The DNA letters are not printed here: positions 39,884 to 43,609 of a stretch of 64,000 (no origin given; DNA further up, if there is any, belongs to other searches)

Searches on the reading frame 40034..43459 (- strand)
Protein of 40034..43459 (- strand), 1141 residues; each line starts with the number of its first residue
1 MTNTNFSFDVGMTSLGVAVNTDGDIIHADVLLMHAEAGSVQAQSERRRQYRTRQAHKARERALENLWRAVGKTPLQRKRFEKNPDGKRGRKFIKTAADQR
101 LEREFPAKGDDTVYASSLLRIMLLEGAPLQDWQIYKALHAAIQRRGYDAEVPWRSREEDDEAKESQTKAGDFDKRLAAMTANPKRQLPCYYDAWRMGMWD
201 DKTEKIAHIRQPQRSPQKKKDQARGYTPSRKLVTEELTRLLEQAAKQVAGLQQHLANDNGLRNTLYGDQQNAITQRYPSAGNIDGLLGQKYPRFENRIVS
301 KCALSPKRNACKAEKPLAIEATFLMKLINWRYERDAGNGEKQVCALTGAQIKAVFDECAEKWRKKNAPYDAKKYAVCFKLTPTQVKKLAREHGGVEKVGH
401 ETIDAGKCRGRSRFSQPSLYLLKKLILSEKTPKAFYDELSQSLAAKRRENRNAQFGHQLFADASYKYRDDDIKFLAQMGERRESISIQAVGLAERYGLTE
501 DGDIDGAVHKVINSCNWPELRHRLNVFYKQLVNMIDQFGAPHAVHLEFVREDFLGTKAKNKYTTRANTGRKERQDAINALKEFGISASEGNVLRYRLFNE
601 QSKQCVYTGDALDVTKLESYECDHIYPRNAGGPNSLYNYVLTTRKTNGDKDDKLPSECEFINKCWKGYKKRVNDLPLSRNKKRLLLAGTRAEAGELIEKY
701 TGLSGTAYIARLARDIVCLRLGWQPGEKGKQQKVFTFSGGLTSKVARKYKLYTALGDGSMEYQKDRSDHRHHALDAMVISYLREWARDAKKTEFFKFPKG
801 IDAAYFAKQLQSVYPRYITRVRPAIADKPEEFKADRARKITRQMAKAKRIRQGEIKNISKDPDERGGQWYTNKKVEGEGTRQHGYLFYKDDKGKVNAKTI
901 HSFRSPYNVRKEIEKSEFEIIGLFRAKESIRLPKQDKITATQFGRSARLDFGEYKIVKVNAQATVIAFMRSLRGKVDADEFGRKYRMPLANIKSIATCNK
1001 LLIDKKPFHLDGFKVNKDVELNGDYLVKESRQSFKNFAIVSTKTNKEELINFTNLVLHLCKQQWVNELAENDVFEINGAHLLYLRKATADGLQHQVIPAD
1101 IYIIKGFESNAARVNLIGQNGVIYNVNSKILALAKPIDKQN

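Call 10: search_protein_families(library=ncbifam, proteins=[window:40034-43459:-])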
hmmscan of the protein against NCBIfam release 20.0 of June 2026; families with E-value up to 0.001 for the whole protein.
window:40034-43459:- (1141 aa): 3 families
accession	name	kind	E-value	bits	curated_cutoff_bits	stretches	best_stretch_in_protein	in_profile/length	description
NF049971.1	CRISPR_Cas9d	exception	6.2e-198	660.7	375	2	6-855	3-789/986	type II CRISPR RNA-guided endonuclease Cas9d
TIGR01865.2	cas_Csn1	equivalog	3.7e-60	204.3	100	1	6-1076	3-1002/1070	type II CRISPR RNA-guided endonuclease Cas9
NF040563.1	guided_IscB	equivalog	4.2e-06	26.1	175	1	588-657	178-242/314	RNA-guided endonuclease IscB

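Call 14: find_homologous_proteins(query=window:40034-43459:-, max_evalue=1e-20)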
Query window:40034-43459:- (1141 aa): 352 proteins with E <= 1e-20 among 8000 candidates; the best 120 are listed.
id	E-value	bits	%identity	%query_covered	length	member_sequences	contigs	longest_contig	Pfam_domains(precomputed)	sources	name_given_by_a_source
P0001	0.0e+0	2618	100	100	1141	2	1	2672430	PF13395.13,PF18541.8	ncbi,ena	-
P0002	0.0e+0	2124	83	100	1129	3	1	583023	PF13395.13,PF18541.8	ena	-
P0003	0.0e+0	1600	64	99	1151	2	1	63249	PF13395.13,PF18541.8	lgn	-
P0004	0.0e+0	1421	58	99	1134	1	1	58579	PF13395.13,PF18541.8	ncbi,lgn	-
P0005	0.0e+0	1408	57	99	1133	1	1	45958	PF13395.13,PF18541.8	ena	-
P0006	0.0e+0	1399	57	99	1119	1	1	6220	PF13395.13,PF18541.8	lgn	-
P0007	0.0e+0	1395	57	99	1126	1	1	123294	PF13395.13,PF18541.8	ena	-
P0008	0.0e+0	1387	57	99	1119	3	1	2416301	PF13395.13,PF18541.8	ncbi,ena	-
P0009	0.0e+0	1386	57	99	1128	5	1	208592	PF13395.13,PF18541.8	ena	-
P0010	0.0e+0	1386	56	99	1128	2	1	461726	PF13395.13,PF18541.8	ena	-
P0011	0.0e+0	1382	55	99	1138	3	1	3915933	PF13395.13,PF18541.8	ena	-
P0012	0.0e+0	1382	56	99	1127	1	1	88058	PF13395.13,PF18541.8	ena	-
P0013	0.0e+0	1379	55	99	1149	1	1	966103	PF13395.13,PF18541.8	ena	-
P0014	0.0e+0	1374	56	100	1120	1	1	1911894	PF13395.13,PF18541.8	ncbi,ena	-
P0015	0.0e+0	1373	57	98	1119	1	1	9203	PF13395.13,PF18541.8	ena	-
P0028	0.0e+0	1346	55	100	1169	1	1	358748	PF13395.13,PF18541.8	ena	-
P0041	1.8e-284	965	46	99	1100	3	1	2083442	PF13395.13,PF18541.8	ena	-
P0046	2.4e-262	892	41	98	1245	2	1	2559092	PF13395.13,PF18541.8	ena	-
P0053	5.6e-201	689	35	99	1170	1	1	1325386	PF13395.13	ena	-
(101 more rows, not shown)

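Call 16: find_related_loci(query=A1, collection=genome_contigs, flank=8000)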
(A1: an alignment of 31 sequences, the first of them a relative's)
Query A1 (1141 aa) in genome_contigs; peptide patterns used: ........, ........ (x = any residue, [..] = any of these).
215 stretches matched a pattern; 160 encode a relative of the query (tblastn E <= 1e-3); the best 80 are kept; 79 distinct loci.
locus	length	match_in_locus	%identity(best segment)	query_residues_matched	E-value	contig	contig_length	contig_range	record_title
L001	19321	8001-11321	57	6-1134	0e+0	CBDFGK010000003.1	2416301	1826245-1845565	MAG: Halieaceae bacterium isolate fd9141fe-22cf-4887-b29a-07f7446957af genome assembly, contig: contig_3, whole genome s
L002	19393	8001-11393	56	4-1135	0e+0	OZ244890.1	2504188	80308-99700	MAG: Gammaproteobacteria bacterium isolate 4a6f340b-8a7c-42a5-93aa-a61a6e082441 genome assembly, chromosome: 1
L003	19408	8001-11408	55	5-1137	0e+0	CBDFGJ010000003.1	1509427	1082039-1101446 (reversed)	MAG: Candidatus Azophilus sp. isolate f102704b-53fb-4e8e-be65-141b9fb3dbf7 genome assembly, contig: contig_3, whole geno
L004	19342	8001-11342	56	6-1141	0e+0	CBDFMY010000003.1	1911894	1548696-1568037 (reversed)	MAG: Candidatus Poriferihabitaceae bacterium isolate 6ea70c23-f6ae-4937-b9b1-d70173c59256 genome assembly, contig: conti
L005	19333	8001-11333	55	5-1131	0e+0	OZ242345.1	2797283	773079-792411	MAG: Candidatus Azotimanducaceae bacterium isolate 00e0b372-dc9d-4322-ab81-f660e8d24ab1 genome assembly, chromosome: 1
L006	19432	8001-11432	56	3-1141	0e+0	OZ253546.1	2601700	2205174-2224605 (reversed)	MAG: Candidatus Poriferihabitaceae bacterium isolate 463de4ad-0157-4836-b656-1c8ed91a77ea genome assembly, chromosome: 1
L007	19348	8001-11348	55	6-1134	0e+0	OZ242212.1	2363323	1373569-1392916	MAG: Candidatus Spongiihabitans sp. isolate 2f15a987-a670-4d91-b8ba-39cdc8936518 genome assembly, chromosome: 1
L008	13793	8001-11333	56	5-1131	0e+0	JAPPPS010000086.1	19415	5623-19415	MAG: Gammaproteobacteria bacterium isolate STY2_bin_1 NODE_275_length_19415_cov_64.1998, whole genome shotgun sequence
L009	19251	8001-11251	47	2-1133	0e+0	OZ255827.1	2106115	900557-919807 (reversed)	MAG: Gammaproteobacteria bacterium isolate a1a48b64-ce29-4d14-9810-62998cc33347 genome assembly, chromosome: 1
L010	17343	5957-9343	58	5-1138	0e+0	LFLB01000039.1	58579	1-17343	MAG: Candidatus Spongiihabitans thiooxidans isolate LS_SOB contig4653, whole genome shotgun sequence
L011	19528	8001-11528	36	6-1136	0e+0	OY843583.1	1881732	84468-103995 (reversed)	MAG: Spirochaetia bacterium isolate e339c5e2-24a0-4810-b346-c1807c958683 genome assembly, chromosome: 1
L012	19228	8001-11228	45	2-1131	0e+0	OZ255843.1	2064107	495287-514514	MAG: Gammaproteobacteria bacterium isolate cedd11a5-eaec-4cc7-96b9-60b2383fdb61 genome assembly, chromosome: 1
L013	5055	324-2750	40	1-825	7e-162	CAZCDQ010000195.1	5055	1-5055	MAG TPA_asm: uncultured bacterium isolate SRP141376_co4_299 genome assembly, contig: NODE_26891_length_5055_cov_5.101200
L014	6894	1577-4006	39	3-827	9e-159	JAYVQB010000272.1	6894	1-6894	MAG: Verrucomicrobiota bacterium isolate GL72_UP_concoct_2 GL72_UP_concoct_2_271, whole genome shotgun sequence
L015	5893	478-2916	38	1-827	2e-158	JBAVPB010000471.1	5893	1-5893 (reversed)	MAG: Chthoniobacteraceae bacterium isolate MFD00741_ilm_asm_bin14 k127_21067, whole genome shotgun sequence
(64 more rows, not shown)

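Call 22: find_related_loci(query=A1, collection=metagenome_contigs, flank=6000)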
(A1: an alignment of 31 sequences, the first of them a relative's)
Query A1 (1141 aa) in metagenome_contigs; peptide patterns used: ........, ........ (x = any residue, [..] = any of these).
279 stretches matched a pattern; 209 encode a relative of the query (tblastn E <= 1e-3); the best 80 are kept; 80 distinct loci.
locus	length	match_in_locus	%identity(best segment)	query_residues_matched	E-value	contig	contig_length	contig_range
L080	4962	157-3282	33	4-970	3e-162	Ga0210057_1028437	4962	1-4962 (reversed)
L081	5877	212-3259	38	1-920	6e-158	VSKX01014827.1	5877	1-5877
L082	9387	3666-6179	39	4-846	3e-154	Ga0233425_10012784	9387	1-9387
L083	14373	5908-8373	39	2-843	6e-154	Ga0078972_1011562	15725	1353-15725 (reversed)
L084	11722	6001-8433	37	3-827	2e-153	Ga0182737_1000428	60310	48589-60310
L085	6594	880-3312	37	3-827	3e-154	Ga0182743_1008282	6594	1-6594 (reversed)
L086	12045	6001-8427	39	4-827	3e-151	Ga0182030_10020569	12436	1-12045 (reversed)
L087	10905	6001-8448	38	1-818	7e-150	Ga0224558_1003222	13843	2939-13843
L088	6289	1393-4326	38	3-932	1e-150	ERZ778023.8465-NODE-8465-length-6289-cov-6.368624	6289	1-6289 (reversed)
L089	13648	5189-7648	39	4-827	3e-148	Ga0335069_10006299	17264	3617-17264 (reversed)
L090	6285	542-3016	39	4-846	8e-149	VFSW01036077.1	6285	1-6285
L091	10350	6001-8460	38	2-827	4e-147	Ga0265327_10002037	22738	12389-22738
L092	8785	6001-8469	37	1-827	1e-145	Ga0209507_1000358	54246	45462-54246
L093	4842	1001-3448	37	1-818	8e-147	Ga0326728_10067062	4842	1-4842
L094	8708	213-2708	37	3-827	6e-143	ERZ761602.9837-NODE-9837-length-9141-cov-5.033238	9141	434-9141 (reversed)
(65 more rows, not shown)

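Call 23: find_encoding_contigs(protein=P0002, flank=5000, max_places=1)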
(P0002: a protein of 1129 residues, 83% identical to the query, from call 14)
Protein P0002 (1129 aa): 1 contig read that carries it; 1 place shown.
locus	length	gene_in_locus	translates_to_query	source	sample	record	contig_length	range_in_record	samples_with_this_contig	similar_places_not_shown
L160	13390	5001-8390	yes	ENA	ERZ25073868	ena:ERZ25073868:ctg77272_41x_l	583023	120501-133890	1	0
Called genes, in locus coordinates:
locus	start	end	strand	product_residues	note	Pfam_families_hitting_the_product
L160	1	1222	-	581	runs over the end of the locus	-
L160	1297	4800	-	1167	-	PF02463:SMC_N, PF13175:AAA_15, PF13304:AAA_21 (faint), PF13476:AAA_23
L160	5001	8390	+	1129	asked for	PF13395:HNH_4, PF18541:RuvC_III (weak)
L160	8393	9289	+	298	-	PF01867:Cas_Cas1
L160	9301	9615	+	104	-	PF09827:CRISPR_Cas2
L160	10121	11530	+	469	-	-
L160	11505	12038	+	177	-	-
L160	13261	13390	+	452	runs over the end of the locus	PF18073:Zn_ribbon_LapB, PF13481:AAA_25, PF06745:ATPase, PF23442:DUF7125 (faint), PF13541:ChlI (weak), PF05362:Lon_C (weak)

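Call 24: find_encoding_contigs(protein=P0003, flank=5000, max_places=1)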
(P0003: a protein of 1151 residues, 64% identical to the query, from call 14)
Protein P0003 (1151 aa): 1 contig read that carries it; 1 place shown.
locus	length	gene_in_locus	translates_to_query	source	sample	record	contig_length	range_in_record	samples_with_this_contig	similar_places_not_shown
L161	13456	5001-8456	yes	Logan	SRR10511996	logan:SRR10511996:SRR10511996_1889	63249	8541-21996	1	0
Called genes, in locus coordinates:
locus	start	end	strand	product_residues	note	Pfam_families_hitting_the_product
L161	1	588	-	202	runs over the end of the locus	PF03544:TonB_C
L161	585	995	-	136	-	PF02472:ExbD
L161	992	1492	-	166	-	PF01618:MotA_ExbB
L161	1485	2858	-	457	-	PF01618:MotA_ExbB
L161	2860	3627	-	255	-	PF11932:DUF3450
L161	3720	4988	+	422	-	PF00171:Aldedh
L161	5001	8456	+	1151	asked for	PF13395:HNH_4, PF18541:RuvC_III (weak)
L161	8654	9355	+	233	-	PF01867:Cas_Cas1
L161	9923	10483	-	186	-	PF01862:PvlArgDC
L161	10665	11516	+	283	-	PF01148:CTP_transf_1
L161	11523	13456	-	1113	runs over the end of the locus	PF04357:TamB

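Call 25: find_encoding_contigs(protein=P0041, flank=5000, max_places=1)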
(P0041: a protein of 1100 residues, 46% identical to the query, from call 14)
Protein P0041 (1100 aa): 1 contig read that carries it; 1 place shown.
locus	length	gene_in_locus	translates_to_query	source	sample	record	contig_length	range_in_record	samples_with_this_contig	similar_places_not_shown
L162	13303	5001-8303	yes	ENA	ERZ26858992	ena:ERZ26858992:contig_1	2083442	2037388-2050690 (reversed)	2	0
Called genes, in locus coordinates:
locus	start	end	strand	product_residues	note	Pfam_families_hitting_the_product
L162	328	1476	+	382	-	PF02790:COX2_TM, PF00116:COX2, PF00034:Cytochrom_C (weak), PF13442:Cytochrome_CBB3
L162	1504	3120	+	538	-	PF00115:COX1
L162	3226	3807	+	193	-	PF04442:CtaG_Cox11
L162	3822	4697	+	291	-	PF00510:COX3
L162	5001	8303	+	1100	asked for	PF13395:HNH_4, PF18541:RuvC_III (weak)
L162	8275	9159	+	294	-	PF01867:Cas_Cas1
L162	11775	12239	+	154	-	-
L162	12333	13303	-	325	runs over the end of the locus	PF00890:FAD_binding_2 (faint), PF01266:DAO (weak), PF03486:HI0933_like (weak), PF07992:Pyr_redox_2 (faint), PF13450:NAD_binding_8 (weak), PF22578:GGR_cat (weak)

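Call 26: find_encoding_contigs(protein=P0046, flank=5000, max_places=1)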
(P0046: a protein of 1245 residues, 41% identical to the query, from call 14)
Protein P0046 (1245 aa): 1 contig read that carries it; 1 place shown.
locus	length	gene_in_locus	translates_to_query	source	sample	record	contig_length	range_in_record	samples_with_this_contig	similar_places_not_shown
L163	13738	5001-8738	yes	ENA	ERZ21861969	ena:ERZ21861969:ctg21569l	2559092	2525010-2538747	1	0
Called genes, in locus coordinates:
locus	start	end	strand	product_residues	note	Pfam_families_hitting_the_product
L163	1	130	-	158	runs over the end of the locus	PF13274:SocA_Panacea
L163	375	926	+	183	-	PF00578:AhpC-TSA, PF08534:Redoxin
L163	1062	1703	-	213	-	PF02798:GST_N, PF00462:Glutaredoxin (weak), PF13417:GST_N_3, PF13409:GST_N_2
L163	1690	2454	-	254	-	PF02167:Cytochrom_C1 (weak)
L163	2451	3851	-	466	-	PF00033:Cytochrome_B, PF13631:Cytochrom_B_N_2, PF00032:Cytochrom_B_C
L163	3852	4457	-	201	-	PF10399:UCR_Fe-S_N, PF00355:Rieske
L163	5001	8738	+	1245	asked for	PF13395:HNH_4, PF18541:RuvC_III (weak)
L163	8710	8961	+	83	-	-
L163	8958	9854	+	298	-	PF01867:Cas_Cas1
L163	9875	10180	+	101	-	PF09827:CRISPR_Cas2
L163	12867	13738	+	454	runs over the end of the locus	PF02844:GARS_N, PF01071:GARS_A, PF02843:GARS_C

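Call 27: find_encoding_contigs(protein=P0011, flank=5000, max_places=1)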
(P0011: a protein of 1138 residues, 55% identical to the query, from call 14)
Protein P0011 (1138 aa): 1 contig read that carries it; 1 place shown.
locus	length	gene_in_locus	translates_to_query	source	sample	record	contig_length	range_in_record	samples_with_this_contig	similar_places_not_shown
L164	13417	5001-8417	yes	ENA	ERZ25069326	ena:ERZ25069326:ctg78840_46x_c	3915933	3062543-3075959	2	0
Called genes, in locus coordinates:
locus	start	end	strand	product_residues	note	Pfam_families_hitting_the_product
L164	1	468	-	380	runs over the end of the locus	PF01571:GCV_T, PF08669:GCV_T_C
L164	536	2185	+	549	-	PF00501:AMP-binding, PF13193:AMP-binding_C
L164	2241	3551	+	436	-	PF02737:3HCDH_N, PF00725:3HCDH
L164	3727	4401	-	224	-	PF01027:Bax1-I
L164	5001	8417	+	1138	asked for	PF13395:HNH_4, PF18541:RuvC_III (weak)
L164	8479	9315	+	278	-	PF01867:Cas_Cas1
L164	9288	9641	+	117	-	PF09827:CRISPR_Cas2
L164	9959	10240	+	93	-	-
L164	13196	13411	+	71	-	-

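Call 28: find_encoding_contigs(protein=P0013, flank=5000, max_places=1)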
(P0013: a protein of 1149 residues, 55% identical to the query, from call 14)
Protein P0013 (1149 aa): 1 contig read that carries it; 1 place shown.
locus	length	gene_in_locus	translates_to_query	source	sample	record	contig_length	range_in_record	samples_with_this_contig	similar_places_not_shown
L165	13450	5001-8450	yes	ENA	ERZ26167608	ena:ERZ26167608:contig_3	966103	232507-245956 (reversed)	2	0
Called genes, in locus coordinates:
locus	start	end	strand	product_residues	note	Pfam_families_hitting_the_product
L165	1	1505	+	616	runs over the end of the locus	PF00884:Sulfatase, PF16347:SGSH_C (weak)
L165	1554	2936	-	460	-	PF00206:Lyase_1, PF10415:FumaraseC_C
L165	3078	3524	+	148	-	PF26512:SOI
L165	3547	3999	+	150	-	-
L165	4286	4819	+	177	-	PF12850:Metallophos_2 (weak)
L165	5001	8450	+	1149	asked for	PF13395:HNH_4, PF18541:RuvC_III (weak)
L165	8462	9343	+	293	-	PF01867:Cas_Cas1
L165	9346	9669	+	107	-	PF09827:CRISPR_Cas2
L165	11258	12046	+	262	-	PF02596:DUF169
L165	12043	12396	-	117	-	PF03992:ABM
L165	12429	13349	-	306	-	-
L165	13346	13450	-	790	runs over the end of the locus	PF13589:HATPase_c_3, PF02518:HATPase_c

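Call 29: find_encoding_contigs(protein=P0028, flank=5000, max_places=1)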
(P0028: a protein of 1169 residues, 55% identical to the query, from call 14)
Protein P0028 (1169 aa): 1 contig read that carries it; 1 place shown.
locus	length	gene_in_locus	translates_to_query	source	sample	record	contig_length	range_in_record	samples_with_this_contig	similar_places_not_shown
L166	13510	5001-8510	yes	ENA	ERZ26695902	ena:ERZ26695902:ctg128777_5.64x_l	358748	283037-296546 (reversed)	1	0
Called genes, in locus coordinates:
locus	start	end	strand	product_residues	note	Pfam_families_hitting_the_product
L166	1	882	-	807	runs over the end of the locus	PF00535:Glycos_transf_2 (faint), PF10111:Glyco_tranf_2_2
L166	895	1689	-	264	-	PF01522:Polysacc_deac_1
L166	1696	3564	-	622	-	PF18306:LDcluster4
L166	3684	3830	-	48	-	-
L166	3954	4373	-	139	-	PF01609:DDE_Tnp_1, PF13751:DDE_Tnp_1_6 (weak)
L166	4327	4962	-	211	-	PF05598:DUF772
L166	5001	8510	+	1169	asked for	PF13395:HNH_4, PF18541:RuvC_III (weak)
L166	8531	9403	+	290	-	PF01867:Cas_Cas1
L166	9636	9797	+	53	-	-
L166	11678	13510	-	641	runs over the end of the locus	PF00515:TPR_1 (faint), PF07719:TPR_2 (faint), PF13428:TPR_14 (faint), PF14559:TPR_19 (faint), PF13181:TPR_8 (faint), PF13844:Glyco_transf_41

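Call 30: find_encoding_contigs(protein=P0053, flank=5000, max_places=1)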
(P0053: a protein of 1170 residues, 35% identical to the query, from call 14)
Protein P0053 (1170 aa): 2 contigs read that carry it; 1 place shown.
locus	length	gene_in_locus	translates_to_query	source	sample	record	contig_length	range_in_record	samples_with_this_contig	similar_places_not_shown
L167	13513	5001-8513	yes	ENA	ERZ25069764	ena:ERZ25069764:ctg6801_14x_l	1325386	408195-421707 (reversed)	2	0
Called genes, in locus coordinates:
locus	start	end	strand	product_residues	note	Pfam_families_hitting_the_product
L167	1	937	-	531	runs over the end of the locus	PF11074:DUF2779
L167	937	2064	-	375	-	PF00871:Acetate_kinase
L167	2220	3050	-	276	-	PF12911:OppC_N (weak), PF00528:BPD_transp_1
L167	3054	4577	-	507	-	PF00496:SBP_bac_5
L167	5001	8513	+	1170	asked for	PF13395:HNH_4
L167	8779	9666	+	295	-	-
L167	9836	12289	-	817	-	PF13287:Fn3_assoc (weak)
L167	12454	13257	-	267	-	PF00005:ABC_tran, PF13304:AAA_21 (weak)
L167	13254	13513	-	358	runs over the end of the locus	PF00005:ABC_tran, PF08352:oligo_HPY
